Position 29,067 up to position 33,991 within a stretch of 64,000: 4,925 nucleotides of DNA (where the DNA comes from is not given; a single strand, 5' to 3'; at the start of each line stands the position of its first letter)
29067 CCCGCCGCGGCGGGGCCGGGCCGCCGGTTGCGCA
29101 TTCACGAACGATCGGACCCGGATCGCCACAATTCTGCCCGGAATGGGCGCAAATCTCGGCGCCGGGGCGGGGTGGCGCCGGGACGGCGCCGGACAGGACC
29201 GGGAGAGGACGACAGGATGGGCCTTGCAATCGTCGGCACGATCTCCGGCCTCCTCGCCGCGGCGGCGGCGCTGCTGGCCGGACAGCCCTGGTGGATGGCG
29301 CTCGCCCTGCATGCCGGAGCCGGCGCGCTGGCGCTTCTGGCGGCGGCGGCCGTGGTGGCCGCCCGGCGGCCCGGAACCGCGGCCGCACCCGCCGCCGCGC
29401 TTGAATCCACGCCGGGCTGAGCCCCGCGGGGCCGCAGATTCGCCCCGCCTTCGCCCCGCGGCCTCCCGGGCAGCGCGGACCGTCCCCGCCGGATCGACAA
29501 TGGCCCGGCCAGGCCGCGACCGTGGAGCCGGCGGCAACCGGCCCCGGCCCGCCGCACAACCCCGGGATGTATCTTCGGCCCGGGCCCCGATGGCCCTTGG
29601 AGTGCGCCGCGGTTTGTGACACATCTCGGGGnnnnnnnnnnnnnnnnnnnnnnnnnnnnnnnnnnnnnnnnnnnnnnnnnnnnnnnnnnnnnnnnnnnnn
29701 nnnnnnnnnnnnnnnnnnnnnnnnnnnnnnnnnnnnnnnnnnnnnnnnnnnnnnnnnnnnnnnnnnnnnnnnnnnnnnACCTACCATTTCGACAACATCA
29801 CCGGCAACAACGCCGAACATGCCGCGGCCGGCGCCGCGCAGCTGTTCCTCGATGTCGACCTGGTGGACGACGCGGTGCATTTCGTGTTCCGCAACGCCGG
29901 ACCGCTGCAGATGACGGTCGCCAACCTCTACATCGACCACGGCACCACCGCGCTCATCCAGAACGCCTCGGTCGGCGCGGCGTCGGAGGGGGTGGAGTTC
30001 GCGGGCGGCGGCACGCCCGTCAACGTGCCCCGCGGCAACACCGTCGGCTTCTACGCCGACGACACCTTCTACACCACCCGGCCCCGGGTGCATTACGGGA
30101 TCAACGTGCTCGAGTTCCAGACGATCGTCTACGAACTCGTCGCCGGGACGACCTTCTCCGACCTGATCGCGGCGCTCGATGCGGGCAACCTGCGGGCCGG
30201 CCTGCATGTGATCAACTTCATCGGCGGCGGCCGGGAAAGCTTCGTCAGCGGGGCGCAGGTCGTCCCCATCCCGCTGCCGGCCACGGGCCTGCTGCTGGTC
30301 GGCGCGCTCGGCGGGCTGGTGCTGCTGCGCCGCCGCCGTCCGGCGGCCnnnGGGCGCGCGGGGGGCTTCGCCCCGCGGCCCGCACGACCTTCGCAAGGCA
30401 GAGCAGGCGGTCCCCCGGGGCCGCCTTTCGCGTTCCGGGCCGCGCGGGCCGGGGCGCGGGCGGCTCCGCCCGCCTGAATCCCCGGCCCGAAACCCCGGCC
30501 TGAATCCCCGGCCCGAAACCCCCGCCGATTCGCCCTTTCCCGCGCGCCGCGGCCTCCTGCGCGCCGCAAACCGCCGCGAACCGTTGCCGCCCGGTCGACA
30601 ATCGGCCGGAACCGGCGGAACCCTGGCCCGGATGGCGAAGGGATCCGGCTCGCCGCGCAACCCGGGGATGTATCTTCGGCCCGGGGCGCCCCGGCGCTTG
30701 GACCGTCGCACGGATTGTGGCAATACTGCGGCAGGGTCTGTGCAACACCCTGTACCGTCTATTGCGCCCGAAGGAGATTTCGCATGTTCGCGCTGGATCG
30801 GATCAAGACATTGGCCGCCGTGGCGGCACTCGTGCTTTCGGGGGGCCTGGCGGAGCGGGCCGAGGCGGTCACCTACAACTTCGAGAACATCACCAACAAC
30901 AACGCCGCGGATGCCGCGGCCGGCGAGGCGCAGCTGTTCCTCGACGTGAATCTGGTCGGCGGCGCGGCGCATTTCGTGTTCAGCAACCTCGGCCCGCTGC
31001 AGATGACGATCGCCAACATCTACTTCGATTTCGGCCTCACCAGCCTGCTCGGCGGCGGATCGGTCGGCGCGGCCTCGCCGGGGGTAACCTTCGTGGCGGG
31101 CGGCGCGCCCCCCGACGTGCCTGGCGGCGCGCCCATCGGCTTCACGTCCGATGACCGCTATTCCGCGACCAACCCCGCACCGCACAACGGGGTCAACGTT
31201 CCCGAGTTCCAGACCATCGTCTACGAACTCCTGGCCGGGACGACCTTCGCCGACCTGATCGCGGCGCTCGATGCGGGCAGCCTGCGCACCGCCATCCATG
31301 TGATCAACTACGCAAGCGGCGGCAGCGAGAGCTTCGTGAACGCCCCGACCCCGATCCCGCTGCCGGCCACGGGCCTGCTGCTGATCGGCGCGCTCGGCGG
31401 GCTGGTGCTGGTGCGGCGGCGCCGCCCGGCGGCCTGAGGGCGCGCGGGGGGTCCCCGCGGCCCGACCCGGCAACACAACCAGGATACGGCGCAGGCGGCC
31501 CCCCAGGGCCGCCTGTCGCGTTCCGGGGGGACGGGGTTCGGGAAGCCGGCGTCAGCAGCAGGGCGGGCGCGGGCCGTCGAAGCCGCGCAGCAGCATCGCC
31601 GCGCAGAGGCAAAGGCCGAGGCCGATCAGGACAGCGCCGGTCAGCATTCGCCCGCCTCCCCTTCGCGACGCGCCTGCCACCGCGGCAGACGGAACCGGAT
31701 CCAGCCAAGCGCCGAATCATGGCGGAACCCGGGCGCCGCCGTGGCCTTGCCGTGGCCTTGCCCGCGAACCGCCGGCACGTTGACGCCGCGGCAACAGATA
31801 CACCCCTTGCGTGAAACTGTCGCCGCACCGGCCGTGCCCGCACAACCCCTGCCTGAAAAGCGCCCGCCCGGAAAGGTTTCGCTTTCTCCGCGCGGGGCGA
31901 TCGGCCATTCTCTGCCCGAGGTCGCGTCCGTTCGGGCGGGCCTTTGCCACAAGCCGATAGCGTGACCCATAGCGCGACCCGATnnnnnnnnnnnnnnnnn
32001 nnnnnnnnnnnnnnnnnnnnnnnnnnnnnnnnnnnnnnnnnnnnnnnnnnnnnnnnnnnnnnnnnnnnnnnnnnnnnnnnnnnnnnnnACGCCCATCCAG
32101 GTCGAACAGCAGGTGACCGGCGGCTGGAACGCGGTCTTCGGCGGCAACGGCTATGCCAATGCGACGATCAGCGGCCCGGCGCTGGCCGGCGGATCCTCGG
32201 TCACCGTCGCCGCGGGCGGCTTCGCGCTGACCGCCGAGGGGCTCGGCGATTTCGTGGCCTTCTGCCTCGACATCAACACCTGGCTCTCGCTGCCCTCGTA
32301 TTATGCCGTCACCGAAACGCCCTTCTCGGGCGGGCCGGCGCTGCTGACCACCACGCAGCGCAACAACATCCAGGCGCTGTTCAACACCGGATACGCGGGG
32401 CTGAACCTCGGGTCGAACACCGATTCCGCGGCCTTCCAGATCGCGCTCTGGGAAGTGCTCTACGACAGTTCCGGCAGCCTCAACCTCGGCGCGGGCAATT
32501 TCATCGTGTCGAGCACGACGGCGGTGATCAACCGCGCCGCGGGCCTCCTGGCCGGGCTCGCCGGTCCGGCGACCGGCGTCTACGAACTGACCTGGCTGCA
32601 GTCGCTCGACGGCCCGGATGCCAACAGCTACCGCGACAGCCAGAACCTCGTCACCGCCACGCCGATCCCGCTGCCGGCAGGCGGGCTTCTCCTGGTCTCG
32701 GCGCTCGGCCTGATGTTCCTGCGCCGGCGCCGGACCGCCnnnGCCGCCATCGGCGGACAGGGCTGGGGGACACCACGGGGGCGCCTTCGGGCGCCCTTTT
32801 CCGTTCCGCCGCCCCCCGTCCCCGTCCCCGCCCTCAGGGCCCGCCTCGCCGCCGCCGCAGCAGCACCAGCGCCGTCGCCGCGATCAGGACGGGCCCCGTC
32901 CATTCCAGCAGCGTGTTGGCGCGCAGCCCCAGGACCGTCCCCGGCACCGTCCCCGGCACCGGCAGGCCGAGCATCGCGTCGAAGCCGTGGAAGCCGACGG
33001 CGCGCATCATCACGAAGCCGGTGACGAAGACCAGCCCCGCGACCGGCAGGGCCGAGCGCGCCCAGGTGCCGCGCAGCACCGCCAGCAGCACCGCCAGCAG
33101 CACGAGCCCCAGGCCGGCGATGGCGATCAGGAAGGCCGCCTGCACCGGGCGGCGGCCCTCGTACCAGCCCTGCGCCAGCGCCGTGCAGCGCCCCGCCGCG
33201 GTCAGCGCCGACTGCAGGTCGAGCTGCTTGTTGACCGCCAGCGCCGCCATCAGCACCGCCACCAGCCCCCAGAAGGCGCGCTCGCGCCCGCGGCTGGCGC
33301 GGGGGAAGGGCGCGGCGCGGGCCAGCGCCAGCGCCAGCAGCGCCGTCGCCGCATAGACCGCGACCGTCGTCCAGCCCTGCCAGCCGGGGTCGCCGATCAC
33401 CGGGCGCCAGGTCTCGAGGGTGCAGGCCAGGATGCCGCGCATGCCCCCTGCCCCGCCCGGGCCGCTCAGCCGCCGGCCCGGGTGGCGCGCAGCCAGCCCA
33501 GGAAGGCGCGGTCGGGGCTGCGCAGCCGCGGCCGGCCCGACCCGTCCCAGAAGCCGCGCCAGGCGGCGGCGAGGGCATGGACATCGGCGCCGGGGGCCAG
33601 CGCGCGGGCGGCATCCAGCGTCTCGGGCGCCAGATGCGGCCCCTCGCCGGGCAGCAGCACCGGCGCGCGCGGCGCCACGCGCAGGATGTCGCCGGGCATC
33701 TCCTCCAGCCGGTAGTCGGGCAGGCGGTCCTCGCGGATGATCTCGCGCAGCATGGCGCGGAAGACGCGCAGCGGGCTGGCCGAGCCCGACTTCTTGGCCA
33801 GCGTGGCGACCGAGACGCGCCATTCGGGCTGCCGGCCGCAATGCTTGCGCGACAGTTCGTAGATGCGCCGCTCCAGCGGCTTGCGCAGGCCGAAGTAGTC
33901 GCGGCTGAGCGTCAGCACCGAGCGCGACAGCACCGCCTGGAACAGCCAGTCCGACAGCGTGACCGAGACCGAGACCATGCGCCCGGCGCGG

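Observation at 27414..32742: Plasmid-borne exosortase (EpsI-fused, XrtD-like) with three dedicated VPLPA-CTERM cargo genes next to it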

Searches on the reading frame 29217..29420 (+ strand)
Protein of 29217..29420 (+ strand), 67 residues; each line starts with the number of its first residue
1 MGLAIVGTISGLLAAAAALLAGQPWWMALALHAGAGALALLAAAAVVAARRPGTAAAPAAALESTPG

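Call 33: search_protein_families(library=ncbifam, proteins=[window:29217-29420:+], max_evalue=0.001)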
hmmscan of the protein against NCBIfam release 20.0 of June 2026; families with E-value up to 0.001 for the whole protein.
window:29217-29420:+ (67 aa): 0 families

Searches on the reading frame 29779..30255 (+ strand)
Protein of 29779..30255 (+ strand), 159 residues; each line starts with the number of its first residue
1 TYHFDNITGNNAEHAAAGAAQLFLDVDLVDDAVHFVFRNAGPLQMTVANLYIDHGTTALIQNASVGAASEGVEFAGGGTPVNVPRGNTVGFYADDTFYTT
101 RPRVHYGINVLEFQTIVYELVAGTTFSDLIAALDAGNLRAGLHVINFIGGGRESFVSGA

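Call 61: find_homologous_proteins(query=A5, max_evalue=0.001)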
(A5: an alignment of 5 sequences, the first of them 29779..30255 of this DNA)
Query A5 (5 sequences) (159 aa, profile of the alignment): 554 proteins with E <= 0.001 among 8000 candidates; the best 120 are listed.
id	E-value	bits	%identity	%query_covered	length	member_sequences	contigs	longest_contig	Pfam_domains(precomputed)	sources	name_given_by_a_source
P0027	1.8e-70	254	100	100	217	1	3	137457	-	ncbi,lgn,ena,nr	ncbi:MAG TPA: hypothetical protein PKD10_00125 [Paracoccaceae bacterium]|nr:hypothetical protein [Pa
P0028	5.3e-70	253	65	98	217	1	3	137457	-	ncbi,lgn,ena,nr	ncbi:MAG TPA: VPLPA-CTERM sorting domain-containing protein [Paracoccaceae bacterium]|nr:VPLPA-CTERM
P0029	2.1e-63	231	42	99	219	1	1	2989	-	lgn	-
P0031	1.2e-60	222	37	96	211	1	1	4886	-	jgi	-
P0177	2.4e-60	221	40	97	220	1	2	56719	-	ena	-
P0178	5.4e-60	220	42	99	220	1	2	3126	-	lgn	-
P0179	3.3e-59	218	40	98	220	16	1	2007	-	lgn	-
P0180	6.4e-59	217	36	99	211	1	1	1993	-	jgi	jgi:hypothetical protein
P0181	2.3e-58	215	40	97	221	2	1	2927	-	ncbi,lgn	-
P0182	2.9e-58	215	40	99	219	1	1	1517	-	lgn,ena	-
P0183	7.2e-58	213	38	98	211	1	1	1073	-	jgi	jgi:hypothetical protein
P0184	7.5e-58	213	41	98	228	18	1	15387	-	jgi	-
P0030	1.8e-57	212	36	99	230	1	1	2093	-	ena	-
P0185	3.0e-57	211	40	98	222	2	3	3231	-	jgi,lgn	-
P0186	5.3e-57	210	38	98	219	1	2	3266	-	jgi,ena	jgi:hypothetical protein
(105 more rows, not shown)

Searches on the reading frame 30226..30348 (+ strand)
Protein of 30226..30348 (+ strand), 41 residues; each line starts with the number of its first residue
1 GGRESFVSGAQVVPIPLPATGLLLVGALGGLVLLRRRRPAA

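Call 70: search_protein_families(library=ncbifam, proteins=[window:30226-30348:+], max_evalue=10)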
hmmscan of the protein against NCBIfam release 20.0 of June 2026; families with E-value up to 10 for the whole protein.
seq(41 aa): 16 families
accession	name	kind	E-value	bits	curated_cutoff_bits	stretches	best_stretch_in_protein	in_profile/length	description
TIGR03370.1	VPLPA-CTERM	domain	9.9e-07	28.7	25.35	1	15-38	1-24/25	VPLPA-CTERM sorting domain-containing protein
TIGR03901.2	MYXO-CTERM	domain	0.0018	18.6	20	1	19-38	15-33/34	MYXO-CTERM sorting domain-containing protein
NF038129.1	PEP_NF038129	equivalog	0.0021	17.9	65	1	6-38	162-194/194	NF038129 family PEP-CTERM protein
NF058571.1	GVDTG_CTERM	domain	0.0032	17.7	29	1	13-37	21-44/44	GVDTG sorting domain-containing protein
TIGR01167.1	LPXTG_anchor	domain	0.0045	17.6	15.9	1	17-38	13-33/34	LPXTG cell wall anchor domain-containing protein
TIGR02595.1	PEP_CTERM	domain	0.0057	17.4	16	1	18-38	4-23/24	PEP-CTERM sorting domain-containing protein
TIGR03382.1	GC_trans_RRR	domain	0.0062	17.2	15.85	1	18-38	7-27/27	MYXO-CTERM sorting domain-containing protein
NF058582.1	Microco_LAVTG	domain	0.0067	16.5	27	1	13-38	9-34/34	LAVTG motif-containing sortase-dependent surface protein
NF051874.1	PVV_CTERM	equivalog_domain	0.019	14.7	27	1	20-40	14-35/38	PVV-CTERM domain-containing choice-of-anchor G protein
NF041927.1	Xrt_dep_XDP1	equivalog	0.024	14.6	125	1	13-38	217-242/242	exosortase-dependent surface protein XDP1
NF041538.1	PEP_EDSA_1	subfamily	0.055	13.1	100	1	8-38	279-307/307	EDSAP-1 family PEP-CTERM protein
NF038126.1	PEP_CTERM_FxDxF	subfamily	0.078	13.2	50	1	4-38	131-165/165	FxDxF family PEP-CTERM protein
NF050011.2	PFE_CTERM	equivalog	0.1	13.2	24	1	18-37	8-27/28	PFE-CTERM domain-containing protein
NF033554.9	floc_PepA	equivalog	0.12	12.1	80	1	11-38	232-260/261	flocculation-associated PEP-CTERM protein PepA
TIGR03778.1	VPDSG_CTERM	subfamily_domain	0.23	11.6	22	1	19-37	6-24/24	VPDSG-CTERM sorting domain-containing protein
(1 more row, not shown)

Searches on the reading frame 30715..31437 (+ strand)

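Call 3: search_protein_families(library=ncbifam, proteins=[window:30715-31437:+], max_evalue=0.01)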
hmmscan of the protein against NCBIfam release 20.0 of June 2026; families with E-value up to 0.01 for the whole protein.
window:30715-31437:+ (240 aa): 1 family
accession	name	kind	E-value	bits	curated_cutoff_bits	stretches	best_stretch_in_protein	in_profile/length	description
TIGR03370.1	VPLPA-CTERM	domain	8.8e-07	28.8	25.35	1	214-237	1-24/25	VPLPA-CTERM sorting domain-containing protein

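Call 4: search_protein_families(library=pfam, proteins=[window:30715-31437:+], max_evalue=0.01)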
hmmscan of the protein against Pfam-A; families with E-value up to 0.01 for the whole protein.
window:30715-31437:+ (240 aa): 0 families

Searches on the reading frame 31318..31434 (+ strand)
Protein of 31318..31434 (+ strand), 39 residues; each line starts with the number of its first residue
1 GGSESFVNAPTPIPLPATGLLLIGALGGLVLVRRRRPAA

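Call 70: search_protein_families(library=ncbifam, proteins=[window:31318-31434:+], max_evalue=10)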
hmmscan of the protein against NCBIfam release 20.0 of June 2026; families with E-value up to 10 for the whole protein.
seq(39 aa): 17 families
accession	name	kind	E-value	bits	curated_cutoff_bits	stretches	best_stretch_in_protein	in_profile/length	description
TIGR03370.1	VPLPA-CTERM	domain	4.9e-08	32.8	25.35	1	13-36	1-24/25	VPLPA-CTERM sorting domain-containing protein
NF058571.1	GVDTG_CTERM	domain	0.001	19.3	29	1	8-35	18-44/44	GVDTG sorting domain-containing protein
NF041927.1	Xrt_dep_XDP1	equivalog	0.002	18.2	125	1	8-36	214-242/242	exosortase-dependent surface protein XDP1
NF058582.1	Microco_LAVTG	domain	0.0022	18.1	27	1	12-36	10-34/34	LAVTG motif-containing sortase-dependent surface protein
TIGR01167.1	LPXTG_anchor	domain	0.0023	18.5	15.9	1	15-36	13-33/34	LPXTG cell wall anchor domain-containing protein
TIGR03901.2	MYXO-CTERM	domain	0.0029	18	20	1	17-36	15-33/34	MYXO-CTERM sorting domain-containing protein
TIGR02595.1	PEP_CTERM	domain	0.0036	18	16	1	16-36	4-24/24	PEP-CTERM sorting domain-containing protein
NF038129.1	PEP_NF038129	equivalog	0.005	16.7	65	1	9-36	167-194/194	NF038129 family PEP-CTERM protein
NF033554.9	floc_PepA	equivalog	0.0052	16.6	80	1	2-36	230-260/261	flocculation-associated PEP-CTERM protein PepA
TIGR03382.1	GC_trans_RRR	domain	0.0078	16.8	15.85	1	16-36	7-27/27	MYXO-CTERM sorting domain-containing protein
NF051874.1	PVV_CTERM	equivalog_domain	0.019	14.8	27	1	18-38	14-35/38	PVV-CTERM domain-containing choice-of-anchor G protein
NF041538.1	PEP_EDSA_1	subfamily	0.022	14.4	100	1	5-36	276-307/307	EDSAP-1 family PEP-CTERM protein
NF045529.2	Heimdall-CTERM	domain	0.026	14.9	24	1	20-36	8-24/26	Heimdall-CTERM domain-containing surface protein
NF033947.0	PEP-cistern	hypoth_equivalog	0.035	13.8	60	1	5-35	165-195/195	cistern family PEP-CTERM protein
TIGR03778.1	VPDSG_CTERM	subfamily_domain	0.1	12.8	22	1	17-35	6-24/24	VPDSG-CTERM sorting domain-containing protein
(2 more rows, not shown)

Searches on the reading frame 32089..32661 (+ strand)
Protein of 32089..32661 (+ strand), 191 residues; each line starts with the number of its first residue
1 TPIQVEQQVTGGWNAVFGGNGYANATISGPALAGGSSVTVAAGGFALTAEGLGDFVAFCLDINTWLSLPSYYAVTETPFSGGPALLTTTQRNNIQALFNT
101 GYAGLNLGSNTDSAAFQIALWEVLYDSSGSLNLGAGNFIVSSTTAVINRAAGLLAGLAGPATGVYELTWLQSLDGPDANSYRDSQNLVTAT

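Call 48: search_solved_structures(query=A3, max_evalue=10, show_alignments=4)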
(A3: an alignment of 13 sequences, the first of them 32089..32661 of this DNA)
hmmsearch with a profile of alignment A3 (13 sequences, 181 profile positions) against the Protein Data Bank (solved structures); distinct sequences matched with E-value up to 10: 2.
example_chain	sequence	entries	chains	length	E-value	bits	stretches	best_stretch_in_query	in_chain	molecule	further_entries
5a0l_A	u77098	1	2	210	0.64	12.9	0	152-180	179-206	FIBRONECTIN-BINDING PROTEIN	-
7ncv_A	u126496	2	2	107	1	12.2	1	70-156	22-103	Glutaredoxin, CPYC type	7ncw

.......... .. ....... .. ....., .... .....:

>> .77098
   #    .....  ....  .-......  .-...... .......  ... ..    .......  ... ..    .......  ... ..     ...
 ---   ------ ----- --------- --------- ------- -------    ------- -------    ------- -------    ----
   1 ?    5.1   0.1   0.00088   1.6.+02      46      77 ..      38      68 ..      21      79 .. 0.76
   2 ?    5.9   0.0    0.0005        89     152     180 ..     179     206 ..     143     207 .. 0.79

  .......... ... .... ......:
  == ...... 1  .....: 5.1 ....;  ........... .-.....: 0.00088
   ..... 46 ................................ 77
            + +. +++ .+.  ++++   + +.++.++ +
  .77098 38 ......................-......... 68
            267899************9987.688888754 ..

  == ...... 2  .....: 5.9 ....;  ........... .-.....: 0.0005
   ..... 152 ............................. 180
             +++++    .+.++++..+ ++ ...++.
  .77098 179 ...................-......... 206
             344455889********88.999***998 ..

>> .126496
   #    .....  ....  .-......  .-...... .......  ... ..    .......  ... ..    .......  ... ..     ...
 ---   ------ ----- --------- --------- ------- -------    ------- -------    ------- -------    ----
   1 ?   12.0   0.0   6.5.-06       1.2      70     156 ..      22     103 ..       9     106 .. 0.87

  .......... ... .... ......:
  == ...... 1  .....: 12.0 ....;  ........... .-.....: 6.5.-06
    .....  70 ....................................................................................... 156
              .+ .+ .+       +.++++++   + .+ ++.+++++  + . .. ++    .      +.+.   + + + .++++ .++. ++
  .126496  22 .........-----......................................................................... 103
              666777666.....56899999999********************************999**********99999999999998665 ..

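Call 53: search_protein_representatives(alignment_id=A3)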
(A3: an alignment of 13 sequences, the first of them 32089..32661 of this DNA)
Query: 13 sequences, 181 profile positions. Proteins with E-value up to 0.001 (for the whole library): 4912; up to 1e-10: 1753; up to 1e-30: 191. The best 150 are listed.
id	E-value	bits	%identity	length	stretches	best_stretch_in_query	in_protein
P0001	6.0e-58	211.8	-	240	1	3-181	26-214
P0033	1.8e-56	206.9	-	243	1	1-181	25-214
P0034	4.6e-54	199.1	-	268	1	1-181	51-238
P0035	2.8e-53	196.5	-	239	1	1-181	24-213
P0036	6.4e-53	195.4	-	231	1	8-181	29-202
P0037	4.0e-51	189.5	-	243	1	1-181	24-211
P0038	1.3e-49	184.6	-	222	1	2-181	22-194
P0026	9.7e-49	181.8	-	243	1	2-181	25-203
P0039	2.3e-48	180.5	-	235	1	2-181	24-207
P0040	3.1e-48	180.1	-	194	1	4-160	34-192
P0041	4.0e-48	179.7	-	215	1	10-180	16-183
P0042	1.1e-47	178.3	-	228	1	2-181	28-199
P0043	1.6e-47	177.8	-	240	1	4-181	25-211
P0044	7.4e-47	175.6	-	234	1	5-181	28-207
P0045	1.2e-46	175.0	-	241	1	2-181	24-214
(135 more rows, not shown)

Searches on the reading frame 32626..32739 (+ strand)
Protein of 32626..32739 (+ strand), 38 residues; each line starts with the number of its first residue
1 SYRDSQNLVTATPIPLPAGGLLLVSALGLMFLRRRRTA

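Call 70: search_protein_families(library=ncbifam, proteins=[window:32626-32739:+], max_evalue=10)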
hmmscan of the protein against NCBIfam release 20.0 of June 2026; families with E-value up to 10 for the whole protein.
seq(38 aa): 12 families
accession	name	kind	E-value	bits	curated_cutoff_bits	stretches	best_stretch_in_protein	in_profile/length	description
TIGR01167.1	LPXTG_anchor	domain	0.00052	20.6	15.9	1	14-36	11-33/34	LPXTG cell wall anchor domain-containing protein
TIGR03901.2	MYXO-CTERM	domain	0.0014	18.9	20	1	15-36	12-33/34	MYXO-CTERM sorting domain-containing protein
NF058582.1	Microco_LAVTG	domain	0.0023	18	27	1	14-36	12-34/34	LAVTG motif-containing sortase-dependent surface protein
NF051874.1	PVV_CTERM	equivalog_domain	0.015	15.1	27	1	18-38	13-35/38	PVV-CTERM domain-containing choice-of-anchor G protein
NF038129.1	PEP_NF038129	equivalog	0.018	14.9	65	1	6-36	163-193/194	NF038129 family PEP-CTERM protein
NF058571.1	GVDTG_CTERM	domain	0.023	15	29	1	10-35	19-44/44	GVDTG sorting domain-containing protein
TIGR02595.1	PEP_CTERM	domain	0.033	15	16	1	17-36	4-23/24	PEP-CTERM sorting domain-containing protein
NF041927.1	Xrt_dep_XDP1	equivalog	0.042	13.8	125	1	10-36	215-242/242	exosortase-dependent surface protein XDP1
NF058670.1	sorting_LPXTATN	domain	0.084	13.2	32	1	18-36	14-32/32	LPxTATN C-terminal sorting signal domain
TIGR03382.1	GC_trans_RRR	domain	0.1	13.3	15.85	1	12-36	5-26/27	MYXO-CTERM sorting domain-containing protein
TIGR04143.1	VPxxxP_CTERM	domain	0.41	10.6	30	1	10-35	3-24/25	VPXXXP-CTERM sorting domain-containing protein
TIGR03370.1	VPLPA-CTERM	domain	0.56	10.3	25.35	1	14-36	1-24/25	VPLPA-CTERM sorting domain-containing protein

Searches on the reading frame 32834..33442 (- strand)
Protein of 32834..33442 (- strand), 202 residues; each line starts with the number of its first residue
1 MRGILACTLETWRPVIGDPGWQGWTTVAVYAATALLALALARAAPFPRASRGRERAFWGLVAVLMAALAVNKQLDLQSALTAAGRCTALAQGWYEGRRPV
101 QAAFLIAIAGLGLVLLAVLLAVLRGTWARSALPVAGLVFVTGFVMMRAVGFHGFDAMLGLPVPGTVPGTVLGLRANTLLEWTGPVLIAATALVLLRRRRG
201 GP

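Call 33: search_protein_families(library=ncbifam, proteins=[window:32834-33442:-], max_evalue=0.001)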
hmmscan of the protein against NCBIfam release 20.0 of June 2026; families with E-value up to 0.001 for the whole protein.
window:32834-33442:- (202 aa): 0 families

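Call 76: search_protein_families(library=pfam, proteins=[window:32834-33442:-], max_evalue=0.001)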
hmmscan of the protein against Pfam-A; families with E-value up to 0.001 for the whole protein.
window:32834-33442:- (202 aa): 0 families

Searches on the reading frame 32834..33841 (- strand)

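Call 8: search_protein_families(library=ncbifam, proteins=[window:32834-33841:-], max_evalue=5)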
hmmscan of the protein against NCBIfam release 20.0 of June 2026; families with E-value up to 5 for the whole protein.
window:32834-33841:- (335 aa): 1 family
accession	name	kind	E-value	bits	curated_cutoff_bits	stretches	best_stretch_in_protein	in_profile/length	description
TIGR03063.1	srtB_target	domain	0.13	12.3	18.15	1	318-332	15-29/29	sortase B protein-sorting domain-containing protein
